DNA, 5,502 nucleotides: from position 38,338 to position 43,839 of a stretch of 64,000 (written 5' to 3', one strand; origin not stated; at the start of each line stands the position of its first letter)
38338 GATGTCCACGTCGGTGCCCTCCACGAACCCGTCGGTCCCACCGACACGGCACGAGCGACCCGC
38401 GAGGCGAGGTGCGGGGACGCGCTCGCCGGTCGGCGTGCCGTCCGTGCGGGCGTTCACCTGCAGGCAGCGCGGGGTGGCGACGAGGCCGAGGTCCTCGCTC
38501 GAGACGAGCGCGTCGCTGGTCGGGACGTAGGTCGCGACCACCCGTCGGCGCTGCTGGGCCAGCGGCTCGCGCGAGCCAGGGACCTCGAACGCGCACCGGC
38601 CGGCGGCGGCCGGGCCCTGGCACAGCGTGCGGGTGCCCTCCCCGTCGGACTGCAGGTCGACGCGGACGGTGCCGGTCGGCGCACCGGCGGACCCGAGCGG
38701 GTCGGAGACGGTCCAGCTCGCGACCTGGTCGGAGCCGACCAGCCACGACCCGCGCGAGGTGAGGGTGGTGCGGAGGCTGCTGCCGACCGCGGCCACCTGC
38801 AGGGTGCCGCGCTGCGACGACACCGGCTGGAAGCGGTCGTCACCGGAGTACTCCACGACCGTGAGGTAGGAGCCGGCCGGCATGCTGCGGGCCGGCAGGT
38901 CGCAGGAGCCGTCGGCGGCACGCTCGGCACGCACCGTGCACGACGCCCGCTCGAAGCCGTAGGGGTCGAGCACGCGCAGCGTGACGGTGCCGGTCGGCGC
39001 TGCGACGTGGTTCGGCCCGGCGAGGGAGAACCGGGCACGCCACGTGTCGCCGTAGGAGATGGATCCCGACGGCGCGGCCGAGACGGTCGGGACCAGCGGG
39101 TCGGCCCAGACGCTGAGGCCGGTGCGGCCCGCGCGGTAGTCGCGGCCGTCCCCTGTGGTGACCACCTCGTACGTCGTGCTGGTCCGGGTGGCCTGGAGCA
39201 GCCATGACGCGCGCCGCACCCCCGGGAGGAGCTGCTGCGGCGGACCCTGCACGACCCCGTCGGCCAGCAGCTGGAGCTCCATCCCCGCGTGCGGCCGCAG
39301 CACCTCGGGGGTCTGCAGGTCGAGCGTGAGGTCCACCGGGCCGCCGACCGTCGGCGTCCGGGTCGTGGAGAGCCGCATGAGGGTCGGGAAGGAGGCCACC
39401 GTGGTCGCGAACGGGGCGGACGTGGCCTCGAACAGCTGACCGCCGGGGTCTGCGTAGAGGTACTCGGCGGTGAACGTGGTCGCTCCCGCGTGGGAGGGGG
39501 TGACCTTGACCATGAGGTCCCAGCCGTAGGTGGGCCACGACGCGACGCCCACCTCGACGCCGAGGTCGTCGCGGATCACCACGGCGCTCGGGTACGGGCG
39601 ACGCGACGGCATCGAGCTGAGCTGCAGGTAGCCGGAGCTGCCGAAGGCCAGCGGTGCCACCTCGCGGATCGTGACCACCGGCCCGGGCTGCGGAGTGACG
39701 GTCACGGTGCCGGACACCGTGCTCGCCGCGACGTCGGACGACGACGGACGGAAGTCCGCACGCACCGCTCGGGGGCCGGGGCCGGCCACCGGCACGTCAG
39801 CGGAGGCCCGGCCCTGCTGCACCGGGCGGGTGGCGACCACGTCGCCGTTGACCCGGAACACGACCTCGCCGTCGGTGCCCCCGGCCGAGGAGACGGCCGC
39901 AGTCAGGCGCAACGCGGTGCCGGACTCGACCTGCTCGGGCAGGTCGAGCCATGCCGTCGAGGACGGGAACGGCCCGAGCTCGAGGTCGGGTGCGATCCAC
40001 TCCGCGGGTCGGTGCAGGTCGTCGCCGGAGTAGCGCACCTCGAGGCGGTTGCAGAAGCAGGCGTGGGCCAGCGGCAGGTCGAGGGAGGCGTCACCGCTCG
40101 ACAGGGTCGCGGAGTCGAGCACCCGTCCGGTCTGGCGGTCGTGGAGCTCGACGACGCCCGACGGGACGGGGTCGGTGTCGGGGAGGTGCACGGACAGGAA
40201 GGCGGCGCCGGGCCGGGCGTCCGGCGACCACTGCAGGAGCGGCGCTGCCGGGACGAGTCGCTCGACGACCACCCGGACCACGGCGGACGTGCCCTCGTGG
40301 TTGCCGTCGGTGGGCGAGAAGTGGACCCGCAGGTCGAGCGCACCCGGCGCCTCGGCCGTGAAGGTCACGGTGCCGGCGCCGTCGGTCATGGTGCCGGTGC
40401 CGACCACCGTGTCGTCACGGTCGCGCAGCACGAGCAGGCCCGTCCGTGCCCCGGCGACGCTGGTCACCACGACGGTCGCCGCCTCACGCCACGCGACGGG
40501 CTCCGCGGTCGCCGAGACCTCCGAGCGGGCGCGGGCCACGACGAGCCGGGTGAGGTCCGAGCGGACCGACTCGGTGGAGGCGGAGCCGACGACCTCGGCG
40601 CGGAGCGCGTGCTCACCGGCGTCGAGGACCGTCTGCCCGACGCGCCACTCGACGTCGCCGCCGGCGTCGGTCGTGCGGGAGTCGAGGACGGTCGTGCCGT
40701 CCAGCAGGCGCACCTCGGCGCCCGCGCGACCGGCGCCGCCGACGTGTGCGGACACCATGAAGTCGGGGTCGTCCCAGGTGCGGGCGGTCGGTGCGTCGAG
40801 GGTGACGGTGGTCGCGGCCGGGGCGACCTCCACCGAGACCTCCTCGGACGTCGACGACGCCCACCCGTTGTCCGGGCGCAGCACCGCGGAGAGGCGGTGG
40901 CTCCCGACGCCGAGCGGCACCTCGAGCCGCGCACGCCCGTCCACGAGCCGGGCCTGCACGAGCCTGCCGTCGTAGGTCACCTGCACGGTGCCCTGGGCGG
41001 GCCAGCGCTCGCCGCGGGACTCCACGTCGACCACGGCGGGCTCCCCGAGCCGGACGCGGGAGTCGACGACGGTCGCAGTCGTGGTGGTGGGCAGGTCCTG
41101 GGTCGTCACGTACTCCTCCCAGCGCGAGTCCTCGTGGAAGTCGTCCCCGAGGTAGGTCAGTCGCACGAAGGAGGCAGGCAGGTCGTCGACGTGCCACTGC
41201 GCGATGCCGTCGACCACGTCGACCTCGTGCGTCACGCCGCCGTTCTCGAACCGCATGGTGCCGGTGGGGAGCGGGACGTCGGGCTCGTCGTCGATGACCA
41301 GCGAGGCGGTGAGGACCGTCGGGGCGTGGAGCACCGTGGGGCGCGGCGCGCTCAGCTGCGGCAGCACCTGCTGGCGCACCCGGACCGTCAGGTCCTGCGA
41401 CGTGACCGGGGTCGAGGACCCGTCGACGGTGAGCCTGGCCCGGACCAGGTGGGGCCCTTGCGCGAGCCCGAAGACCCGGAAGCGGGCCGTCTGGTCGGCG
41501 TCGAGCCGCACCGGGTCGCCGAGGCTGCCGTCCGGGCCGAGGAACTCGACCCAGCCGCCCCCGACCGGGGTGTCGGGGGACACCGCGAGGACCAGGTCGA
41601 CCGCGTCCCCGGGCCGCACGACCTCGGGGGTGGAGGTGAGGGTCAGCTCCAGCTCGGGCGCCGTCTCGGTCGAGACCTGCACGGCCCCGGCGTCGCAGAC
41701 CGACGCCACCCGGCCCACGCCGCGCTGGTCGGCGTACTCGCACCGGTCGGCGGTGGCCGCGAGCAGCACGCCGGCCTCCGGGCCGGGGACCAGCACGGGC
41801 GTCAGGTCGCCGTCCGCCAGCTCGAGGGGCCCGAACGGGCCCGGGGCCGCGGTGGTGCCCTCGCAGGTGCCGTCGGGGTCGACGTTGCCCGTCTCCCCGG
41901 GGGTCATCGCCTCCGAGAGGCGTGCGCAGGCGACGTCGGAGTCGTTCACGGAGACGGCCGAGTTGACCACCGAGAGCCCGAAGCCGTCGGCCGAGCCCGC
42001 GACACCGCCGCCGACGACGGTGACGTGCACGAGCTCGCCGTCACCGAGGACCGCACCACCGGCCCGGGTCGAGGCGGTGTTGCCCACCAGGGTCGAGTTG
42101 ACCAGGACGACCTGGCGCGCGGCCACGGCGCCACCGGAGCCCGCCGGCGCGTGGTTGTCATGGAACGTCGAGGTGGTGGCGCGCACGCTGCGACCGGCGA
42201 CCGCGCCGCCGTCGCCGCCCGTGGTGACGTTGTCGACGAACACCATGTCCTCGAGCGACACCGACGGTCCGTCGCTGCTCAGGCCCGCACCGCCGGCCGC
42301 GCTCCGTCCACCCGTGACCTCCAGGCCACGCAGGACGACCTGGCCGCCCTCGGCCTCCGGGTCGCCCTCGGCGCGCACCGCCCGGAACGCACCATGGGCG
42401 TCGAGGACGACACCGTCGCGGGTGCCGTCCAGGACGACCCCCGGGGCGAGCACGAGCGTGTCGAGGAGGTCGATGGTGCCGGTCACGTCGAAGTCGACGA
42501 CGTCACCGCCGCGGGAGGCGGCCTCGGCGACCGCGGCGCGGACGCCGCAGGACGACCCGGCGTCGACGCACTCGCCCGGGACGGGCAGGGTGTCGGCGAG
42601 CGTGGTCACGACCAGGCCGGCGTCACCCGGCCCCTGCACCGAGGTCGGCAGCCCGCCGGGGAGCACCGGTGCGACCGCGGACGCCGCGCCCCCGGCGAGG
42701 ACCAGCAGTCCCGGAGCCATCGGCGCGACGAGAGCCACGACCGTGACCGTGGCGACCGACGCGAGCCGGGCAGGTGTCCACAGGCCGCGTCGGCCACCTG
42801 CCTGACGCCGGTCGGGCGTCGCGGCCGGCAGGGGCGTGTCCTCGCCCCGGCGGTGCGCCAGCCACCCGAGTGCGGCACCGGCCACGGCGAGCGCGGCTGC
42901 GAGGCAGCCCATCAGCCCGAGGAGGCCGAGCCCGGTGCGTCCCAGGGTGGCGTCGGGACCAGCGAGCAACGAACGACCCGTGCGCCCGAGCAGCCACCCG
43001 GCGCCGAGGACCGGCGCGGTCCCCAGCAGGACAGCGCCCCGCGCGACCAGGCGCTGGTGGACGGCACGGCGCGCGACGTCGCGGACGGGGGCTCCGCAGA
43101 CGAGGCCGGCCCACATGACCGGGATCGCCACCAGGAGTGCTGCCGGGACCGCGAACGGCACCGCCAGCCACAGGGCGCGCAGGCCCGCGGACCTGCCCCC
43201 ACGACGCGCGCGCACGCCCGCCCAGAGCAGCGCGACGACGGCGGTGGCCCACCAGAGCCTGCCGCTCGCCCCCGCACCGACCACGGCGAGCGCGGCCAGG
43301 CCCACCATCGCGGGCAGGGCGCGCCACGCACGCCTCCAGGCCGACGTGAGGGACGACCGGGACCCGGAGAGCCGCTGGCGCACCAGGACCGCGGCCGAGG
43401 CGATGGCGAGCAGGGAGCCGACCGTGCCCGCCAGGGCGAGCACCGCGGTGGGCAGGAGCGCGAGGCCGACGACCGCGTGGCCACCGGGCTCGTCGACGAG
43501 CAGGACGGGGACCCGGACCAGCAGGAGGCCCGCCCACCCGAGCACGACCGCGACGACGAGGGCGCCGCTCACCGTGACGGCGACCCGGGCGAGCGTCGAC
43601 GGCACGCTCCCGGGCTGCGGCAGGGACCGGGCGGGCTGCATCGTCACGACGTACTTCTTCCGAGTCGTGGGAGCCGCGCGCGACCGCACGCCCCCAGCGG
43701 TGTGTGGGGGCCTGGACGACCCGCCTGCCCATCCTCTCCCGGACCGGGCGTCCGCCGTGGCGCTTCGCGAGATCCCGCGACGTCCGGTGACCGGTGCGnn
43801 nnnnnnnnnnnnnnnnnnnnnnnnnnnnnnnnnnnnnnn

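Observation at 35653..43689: Giant doubly membrane-anchored surface protein between def and priA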

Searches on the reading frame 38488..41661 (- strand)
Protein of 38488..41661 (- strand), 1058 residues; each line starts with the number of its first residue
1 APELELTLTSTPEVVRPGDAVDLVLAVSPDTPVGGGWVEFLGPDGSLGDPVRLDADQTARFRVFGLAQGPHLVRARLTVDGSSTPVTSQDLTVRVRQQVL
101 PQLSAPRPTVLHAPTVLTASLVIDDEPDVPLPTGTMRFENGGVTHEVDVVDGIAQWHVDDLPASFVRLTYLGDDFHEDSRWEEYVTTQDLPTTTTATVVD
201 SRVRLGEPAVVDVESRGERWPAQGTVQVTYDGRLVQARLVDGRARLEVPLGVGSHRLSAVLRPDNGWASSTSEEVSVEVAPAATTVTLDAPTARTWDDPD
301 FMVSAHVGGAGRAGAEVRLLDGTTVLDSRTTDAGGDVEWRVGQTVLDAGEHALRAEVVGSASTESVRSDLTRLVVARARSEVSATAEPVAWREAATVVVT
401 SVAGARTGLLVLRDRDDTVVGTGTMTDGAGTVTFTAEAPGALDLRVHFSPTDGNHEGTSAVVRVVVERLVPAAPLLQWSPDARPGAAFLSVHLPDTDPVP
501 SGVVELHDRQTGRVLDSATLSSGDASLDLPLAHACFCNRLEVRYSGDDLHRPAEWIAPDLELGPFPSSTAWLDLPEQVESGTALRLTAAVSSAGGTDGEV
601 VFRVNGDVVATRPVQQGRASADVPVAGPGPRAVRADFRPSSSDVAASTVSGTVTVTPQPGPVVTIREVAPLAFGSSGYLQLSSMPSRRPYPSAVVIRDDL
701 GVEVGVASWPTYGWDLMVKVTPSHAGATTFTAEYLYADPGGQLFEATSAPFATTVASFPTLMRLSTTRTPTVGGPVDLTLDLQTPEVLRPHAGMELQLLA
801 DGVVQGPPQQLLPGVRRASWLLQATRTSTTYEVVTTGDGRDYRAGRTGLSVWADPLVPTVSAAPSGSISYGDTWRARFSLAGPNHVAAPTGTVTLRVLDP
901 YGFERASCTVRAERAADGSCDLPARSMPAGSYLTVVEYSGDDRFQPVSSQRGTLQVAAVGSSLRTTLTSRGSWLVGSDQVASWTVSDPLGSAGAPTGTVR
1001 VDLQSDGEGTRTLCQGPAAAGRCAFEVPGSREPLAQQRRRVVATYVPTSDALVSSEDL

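Call 29: search_protein_families(library=pfam, proteins=[window:38488-41661:-], max_evalue=10)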
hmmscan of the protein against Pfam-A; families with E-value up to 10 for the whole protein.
window:38488-41661:- (1058 aa): 2 families
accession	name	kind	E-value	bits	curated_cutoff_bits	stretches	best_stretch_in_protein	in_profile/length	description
PF16640.11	Big_3_5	-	3.6e-50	168.9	35.5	9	202-280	7-88/88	Bacterial Ig-like domain (group 3)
PF18672.6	PilZN1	-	0.062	13.5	25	1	193-241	39-87/93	N-terminal PilZ-like domain PilZN1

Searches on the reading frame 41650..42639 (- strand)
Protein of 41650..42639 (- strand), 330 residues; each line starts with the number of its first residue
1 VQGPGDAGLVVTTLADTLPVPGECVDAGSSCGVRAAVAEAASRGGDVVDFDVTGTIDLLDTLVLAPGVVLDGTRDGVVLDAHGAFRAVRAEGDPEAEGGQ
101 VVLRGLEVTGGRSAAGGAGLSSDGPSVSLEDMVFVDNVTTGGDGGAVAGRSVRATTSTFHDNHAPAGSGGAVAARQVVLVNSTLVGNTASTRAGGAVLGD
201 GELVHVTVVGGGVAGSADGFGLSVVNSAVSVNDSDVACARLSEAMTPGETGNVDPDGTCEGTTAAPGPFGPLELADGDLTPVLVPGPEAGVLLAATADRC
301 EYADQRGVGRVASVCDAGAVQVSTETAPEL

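Call 29: search_protein_families(library=pfam, proteins=[window:41650-42639:-], max_evalue=10)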
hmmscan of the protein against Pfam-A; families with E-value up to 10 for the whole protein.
window:41650-42639:- (330 aa): 1 family
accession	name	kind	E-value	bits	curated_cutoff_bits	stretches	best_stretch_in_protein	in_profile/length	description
PF02415.23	Chlam_PMP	-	1.2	10.1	20.6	1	157-174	2-18/19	Chlamydia polymorphic membrane protein (Chlamydia_PMP) repeat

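Call 71: search_protein_families(library=ncbifam, proteins=[window:41650-42639:-], max_evalue=10)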
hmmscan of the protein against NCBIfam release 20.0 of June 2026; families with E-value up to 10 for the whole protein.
window:41650-42639:- (330 aa): 4 families
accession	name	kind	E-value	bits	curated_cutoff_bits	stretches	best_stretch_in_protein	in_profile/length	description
TIGR01376.1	POMP_repeat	repeat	0.00015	21.5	15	1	158-178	6-26/28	polymorphic outer membrane protein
NF041518.1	choice_anch_Q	domain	0.0014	18.8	25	1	294-322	28-57/58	choice-of-anchor Q domain-containing protein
TIGR04212.1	GlyGly_RbtA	equivalog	0.03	12.6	295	1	299-324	426-453/605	rhombotarget A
NF040510.1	avirulen_svx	equivalog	0.51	8.9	625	1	148-238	447-535/601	Svx/AvrXca family virulence/avirulence protein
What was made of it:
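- On CSLREA / POMP-repeat / choice-of-anchor Q proteins: The window segment (residues 351-680) scores 21.5 bits against a cut-off of 15, E = 1.5e-4 (call 71).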

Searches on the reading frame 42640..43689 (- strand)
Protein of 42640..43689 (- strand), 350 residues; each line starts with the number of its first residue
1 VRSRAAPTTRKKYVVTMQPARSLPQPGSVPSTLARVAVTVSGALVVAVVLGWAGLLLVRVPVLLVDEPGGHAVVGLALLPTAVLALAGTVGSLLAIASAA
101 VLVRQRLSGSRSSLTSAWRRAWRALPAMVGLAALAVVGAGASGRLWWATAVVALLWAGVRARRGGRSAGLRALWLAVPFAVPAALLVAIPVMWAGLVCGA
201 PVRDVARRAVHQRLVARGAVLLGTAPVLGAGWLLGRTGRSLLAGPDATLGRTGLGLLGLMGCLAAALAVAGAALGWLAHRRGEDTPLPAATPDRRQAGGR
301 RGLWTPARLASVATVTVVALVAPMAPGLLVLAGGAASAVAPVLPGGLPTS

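Call 29: search_protein_families(library=pfam, proteins=[window:42640-43689:-], max_evalue=10)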
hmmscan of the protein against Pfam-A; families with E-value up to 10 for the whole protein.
window:42640-43689:- (350 aa): 1 family
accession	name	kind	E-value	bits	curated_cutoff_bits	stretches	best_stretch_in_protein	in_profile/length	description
PF24864.1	DUF7730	-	0.091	12.4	27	1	109-147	149-187/235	Domain of unknown function (DUF7730)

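Call 64: search_protein_families(library=pfam, alignment_id=A4, max_evalue=1)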
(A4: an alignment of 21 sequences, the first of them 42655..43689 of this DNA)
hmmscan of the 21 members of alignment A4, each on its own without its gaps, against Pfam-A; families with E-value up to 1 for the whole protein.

A. member 1, window:42655-43689:- (345 aa): 1 family
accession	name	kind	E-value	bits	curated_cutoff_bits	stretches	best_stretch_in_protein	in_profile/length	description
PF24864.1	DUF7730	-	0.089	12.5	27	1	109-147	149-187/235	Domain of unknown function (DUF7730)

B. families by the number of members that match (of 21 scanned): 4 families
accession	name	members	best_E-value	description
PF13197.11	DUF4013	1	0.036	Protein of unknown function (DUF4013)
PF13631.11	Cytochrom_B_N_2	1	0.08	Cytochrome b(N-terminal)/b6/petB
PF24864.1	DUF7730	1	0.089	Domain of unknown function (DUF7730)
PF05821.16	NDUF_B8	1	0.21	NADH-ubiquinone oxidoreductase ASHI subunit (CI-ASHI or NDUFB8)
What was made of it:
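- Tried and rejected: No consistent family emerged (call 64).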

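Call 65: find_homologous_proteins(query=A4, max_evalue=0.001)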
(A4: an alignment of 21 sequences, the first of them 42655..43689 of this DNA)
Query A4 (21 sequences): 8000 candidates shared short words with the query, none scored E <= 0.001.
